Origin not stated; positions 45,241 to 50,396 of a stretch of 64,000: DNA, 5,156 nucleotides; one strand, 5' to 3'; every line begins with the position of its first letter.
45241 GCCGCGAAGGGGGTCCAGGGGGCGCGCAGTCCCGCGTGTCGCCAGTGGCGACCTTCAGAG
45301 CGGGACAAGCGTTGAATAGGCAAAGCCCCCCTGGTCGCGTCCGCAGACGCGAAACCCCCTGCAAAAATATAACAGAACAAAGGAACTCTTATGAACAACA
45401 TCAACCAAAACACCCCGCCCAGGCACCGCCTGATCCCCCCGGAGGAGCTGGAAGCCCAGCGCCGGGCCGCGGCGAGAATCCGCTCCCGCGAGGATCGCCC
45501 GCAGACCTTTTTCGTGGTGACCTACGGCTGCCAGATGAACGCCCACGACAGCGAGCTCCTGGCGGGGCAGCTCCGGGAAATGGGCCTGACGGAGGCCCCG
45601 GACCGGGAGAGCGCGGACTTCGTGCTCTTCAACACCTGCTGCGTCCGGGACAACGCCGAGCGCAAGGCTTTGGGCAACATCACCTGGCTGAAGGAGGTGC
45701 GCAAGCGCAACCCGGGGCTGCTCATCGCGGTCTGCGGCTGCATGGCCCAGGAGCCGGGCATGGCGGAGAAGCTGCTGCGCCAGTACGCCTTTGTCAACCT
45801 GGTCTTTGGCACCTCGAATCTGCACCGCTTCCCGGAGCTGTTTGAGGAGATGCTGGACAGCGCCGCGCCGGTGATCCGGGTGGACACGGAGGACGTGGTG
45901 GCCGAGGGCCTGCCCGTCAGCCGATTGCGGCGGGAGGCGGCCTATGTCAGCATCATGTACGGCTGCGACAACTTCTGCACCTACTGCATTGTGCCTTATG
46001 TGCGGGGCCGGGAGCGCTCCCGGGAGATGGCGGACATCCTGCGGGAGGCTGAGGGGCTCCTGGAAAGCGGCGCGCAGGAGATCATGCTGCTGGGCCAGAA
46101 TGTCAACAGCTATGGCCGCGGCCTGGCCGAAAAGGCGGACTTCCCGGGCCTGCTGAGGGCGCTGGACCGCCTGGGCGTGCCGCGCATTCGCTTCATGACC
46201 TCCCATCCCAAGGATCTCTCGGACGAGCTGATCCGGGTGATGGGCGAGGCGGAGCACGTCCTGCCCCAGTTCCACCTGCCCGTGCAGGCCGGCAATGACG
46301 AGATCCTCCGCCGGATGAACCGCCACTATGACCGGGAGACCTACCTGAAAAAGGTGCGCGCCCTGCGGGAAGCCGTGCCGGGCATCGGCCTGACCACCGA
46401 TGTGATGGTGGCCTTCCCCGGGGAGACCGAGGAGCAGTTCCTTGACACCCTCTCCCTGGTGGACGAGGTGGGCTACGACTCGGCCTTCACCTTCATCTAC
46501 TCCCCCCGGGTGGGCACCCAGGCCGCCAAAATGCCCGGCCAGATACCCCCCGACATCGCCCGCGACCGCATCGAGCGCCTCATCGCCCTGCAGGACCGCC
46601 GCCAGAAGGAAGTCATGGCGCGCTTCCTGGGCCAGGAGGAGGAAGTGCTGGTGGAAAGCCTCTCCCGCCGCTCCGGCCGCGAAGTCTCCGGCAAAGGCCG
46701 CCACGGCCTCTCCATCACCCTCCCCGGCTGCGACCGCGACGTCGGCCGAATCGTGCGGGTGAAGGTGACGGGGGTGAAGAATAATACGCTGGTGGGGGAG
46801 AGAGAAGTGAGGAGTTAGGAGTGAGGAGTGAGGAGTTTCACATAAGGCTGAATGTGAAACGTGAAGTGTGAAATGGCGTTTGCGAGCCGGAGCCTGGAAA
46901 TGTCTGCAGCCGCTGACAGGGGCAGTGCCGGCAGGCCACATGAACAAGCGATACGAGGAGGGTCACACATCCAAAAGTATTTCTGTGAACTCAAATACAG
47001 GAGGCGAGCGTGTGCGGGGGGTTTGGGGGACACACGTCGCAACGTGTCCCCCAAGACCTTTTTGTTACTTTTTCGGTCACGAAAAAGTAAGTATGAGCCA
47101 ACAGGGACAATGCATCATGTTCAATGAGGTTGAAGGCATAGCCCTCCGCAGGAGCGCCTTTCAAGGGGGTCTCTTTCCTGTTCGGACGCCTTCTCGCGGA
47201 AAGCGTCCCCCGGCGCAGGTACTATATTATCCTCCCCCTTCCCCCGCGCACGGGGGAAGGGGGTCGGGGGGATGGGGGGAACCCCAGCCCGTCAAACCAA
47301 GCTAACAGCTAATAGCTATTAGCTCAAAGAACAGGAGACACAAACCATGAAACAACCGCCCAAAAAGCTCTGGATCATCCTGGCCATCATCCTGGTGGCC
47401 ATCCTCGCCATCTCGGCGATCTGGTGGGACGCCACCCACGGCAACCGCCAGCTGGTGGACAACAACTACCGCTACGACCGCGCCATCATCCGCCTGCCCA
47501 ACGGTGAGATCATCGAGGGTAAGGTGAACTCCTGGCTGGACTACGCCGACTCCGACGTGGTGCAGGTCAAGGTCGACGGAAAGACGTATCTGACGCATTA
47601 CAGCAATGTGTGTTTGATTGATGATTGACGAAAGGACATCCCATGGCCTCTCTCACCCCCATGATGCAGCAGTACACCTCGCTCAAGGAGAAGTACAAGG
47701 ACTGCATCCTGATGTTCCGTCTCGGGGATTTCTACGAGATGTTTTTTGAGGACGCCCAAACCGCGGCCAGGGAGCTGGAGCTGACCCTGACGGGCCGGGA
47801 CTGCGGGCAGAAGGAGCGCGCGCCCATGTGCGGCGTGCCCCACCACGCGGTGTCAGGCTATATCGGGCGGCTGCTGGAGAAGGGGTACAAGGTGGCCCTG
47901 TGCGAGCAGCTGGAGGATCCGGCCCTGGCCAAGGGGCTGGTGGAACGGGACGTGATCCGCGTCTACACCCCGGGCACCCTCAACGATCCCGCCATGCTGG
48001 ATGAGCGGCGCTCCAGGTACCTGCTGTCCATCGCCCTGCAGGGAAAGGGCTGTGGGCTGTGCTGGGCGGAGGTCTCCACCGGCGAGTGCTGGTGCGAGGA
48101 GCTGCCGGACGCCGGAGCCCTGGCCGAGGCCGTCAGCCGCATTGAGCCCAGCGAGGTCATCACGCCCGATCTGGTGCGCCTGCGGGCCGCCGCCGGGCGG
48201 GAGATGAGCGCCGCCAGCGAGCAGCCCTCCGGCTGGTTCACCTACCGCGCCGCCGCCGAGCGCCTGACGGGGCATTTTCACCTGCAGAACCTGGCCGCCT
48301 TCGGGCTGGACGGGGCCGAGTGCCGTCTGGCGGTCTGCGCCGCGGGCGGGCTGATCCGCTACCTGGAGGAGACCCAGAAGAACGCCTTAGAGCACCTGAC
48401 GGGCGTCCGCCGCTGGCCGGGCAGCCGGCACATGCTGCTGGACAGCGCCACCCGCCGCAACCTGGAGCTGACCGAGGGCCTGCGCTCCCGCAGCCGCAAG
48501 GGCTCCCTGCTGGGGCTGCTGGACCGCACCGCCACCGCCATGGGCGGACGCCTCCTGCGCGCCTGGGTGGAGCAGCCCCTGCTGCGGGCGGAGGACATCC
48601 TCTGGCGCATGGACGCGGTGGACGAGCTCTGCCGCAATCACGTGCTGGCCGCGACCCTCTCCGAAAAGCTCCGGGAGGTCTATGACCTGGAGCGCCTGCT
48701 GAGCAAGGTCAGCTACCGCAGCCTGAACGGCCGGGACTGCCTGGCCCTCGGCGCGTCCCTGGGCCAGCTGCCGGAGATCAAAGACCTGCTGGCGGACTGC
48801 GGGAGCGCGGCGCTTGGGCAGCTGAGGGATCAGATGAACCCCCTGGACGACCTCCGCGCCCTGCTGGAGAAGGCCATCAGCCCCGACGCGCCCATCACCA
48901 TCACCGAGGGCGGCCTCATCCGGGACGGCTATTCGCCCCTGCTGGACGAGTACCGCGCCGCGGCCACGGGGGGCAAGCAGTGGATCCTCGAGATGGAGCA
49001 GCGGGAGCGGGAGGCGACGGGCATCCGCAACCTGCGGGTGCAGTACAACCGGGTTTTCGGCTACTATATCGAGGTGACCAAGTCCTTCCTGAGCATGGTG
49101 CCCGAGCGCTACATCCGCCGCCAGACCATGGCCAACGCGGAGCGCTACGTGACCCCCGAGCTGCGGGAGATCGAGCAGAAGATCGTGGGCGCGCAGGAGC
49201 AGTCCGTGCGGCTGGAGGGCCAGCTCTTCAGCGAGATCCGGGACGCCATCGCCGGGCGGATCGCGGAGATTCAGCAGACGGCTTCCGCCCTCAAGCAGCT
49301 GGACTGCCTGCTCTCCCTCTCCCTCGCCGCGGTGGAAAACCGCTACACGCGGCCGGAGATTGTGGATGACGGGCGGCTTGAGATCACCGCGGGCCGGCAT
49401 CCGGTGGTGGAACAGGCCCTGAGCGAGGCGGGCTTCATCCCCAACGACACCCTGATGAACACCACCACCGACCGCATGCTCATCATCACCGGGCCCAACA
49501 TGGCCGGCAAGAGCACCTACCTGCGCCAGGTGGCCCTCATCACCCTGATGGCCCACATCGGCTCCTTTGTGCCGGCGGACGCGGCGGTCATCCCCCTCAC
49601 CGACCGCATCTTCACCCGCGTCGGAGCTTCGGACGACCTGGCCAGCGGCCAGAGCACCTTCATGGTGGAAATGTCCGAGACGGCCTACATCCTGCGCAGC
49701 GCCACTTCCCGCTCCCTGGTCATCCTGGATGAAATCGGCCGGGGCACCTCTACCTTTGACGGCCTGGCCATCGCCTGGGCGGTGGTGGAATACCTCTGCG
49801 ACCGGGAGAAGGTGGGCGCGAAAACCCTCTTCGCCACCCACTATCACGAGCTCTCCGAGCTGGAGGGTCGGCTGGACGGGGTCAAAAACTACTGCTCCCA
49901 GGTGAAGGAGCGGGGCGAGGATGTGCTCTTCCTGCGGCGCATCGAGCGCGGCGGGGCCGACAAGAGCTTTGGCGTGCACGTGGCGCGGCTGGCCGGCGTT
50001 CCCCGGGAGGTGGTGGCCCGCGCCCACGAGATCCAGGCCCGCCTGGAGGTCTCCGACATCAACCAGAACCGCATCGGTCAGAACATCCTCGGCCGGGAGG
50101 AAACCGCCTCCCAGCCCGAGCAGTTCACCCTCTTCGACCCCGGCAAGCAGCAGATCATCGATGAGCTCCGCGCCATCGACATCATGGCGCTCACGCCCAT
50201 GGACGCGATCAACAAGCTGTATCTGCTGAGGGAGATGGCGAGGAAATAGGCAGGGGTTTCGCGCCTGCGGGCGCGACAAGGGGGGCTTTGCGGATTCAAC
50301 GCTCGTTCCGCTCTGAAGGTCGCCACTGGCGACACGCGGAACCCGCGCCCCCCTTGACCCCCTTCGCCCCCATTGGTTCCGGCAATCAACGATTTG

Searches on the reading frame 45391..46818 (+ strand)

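Call 55: search_protein_families(library=pfam, proteins=[window:45391-46818:+], max_evalue=0.001)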
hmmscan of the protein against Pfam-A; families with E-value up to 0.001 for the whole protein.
window:45391-46818:+ (475 aa): 3 families
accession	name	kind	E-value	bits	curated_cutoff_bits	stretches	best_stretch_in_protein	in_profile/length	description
PF04055.27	Radical_SAM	-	2.1e-29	103.3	29.5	1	186-356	1-165/166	Radical SAM superfamily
PF00919.26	UPF0004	-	2.1e-26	92.2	27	1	40-140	2-98/98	Uncharacterized protein family UPF0004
PF01938.26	TRAM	-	1.4e-07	31.7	21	1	411-470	2-59/61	TRAM domain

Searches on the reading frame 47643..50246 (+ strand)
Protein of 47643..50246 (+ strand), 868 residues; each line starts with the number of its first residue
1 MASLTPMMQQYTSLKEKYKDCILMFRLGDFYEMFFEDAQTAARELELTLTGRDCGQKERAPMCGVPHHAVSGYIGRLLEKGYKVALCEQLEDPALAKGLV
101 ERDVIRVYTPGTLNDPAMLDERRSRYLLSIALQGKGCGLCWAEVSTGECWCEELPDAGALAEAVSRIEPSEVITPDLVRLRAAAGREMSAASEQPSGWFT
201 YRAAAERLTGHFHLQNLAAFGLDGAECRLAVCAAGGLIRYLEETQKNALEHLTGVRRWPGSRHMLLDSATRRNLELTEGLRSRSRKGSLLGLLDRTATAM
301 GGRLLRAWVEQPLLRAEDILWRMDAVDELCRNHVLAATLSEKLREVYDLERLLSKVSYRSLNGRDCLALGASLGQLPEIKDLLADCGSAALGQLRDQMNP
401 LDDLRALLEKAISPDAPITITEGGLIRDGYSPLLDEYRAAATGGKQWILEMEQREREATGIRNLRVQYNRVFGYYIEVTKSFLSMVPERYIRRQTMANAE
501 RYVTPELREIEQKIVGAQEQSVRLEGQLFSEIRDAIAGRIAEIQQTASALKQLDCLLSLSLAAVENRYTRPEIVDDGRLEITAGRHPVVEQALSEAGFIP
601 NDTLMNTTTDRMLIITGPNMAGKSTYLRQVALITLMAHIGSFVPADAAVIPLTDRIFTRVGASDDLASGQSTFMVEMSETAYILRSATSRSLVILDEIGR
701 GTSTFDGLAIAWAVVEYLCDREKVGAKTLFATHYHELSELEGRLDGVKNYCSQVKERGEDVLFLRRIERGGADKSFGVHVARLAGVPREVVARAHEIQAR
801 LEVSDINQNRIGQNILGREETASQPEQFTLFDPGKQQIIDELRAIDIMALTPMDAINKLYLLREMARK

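Call 52: find_related_loci(query=window:47643-50246:+, collection=genome_contigs, flank=1000)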
Query window:47643-50246:+ (868 aa) in genome_contigs; peptide patterns used: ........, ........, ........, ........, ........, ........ (x = any residue, [..] = any of these).
600 stretches matched a pattern (row limit reached: there are more); 599 encode a relative of the query (tblastn E <= 1e-3); the best 80 are kept; 80 distinct loci.
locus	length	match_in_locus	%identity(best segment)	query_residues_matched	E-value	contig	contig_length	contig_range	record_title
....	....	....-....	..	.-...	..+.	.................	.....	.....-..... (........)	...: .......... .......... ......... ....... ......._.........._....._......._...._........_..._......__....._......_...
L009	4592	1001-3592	60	1-868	0e+0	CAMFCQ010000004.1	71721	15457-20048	MAG: uncultured Clostridia bacterium isolate SRR15057928_bin.15_metaWRAP_v1.3_MAG genome assembly, contig: ERZ10407477.1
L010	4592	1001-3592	59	1-868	0e+0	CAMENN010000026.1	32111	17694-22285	MAG: uncultured Clostridia bacterium isolate SRR15057922_bin.12_metaWRAP_v1.3_MAG genome assembly, contig: ERZ10407413.5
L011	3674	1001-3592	61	1-868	0e+0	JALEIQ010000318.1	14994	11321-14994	MAG: Clostridiales bacterium isolate SUG39 k141_509779, whole genome shotgun sequence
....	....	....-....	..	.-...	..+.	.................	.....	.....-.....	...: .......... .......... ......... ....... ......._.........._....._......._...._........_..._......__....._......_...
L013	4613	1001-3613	53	1-867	0e+0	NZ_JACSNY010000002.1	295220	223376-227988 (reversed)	Anaerotignum lactatifermentans strain An390 An390_contig-110_1, whole genome shotgun sequence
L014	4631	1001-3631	52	1-868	0e+0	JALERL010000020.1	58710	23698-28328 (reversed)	MAG: Lachnospiraceae bacterium isolate SUG268 k141_588932, whole genome shotgun sequence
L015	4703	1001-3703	50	1-864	0e+0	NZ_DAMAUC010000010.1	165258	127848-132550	MAG: Anaerocolumna sp. isolate CTOTU48493 NODE_21_length_165258_cov_4.182497, whole genome shotgun sequence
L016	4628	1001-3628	51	1-863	0e+0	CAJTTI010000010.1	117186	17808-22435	MAG TPA_asm: uncultured Lachnospiraceae bacterium isolate MGBC113602 genome assembly, contig: MGBC113602.10, whole genom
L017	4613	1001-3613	52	1-863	0e+0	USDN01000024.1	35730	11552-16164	uncultured Blautia sp. isolate UMGS1622 genome assembly, contig: NODE_949_length_35730_cov_6.334632, whole genome shotgu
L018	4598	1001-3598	53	2-867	0e+0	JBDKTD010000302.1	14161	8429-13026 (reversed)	MAG: Clostridiaceae bacterium isolate 6_bin.143_R2 c_000001507284, whole genome shotgun sequence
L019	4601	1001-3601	51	1-864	0e+0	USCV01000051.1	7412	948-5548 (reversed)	uncultured Clostridium sp. isolate UMGS1594 genome assembly, contig: NODE_2263_length_7412_cov_22.223461, whole genome s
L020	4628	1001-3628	52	1-863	0e+0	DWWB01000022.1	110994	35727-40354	MAG TPA_asm: Candidatus Enterocloster excrementigallinarum isolate CHK198-12963 CHK198__C48176_L110994_SAMEA5754842, who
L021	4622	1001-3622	51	1-863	0e+0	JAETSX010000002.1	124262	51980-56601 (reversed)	MAG: Eubacterium sp. isolate S35_Bin1 scaffold_175, whole genome shotgun sequence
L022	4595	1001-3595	53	1-860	0e+0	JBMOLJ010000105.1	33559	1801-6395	MAG: Bacillota bacterium isolate Betzabe_MAG021 MAG021_105, whole genome shotgun sequence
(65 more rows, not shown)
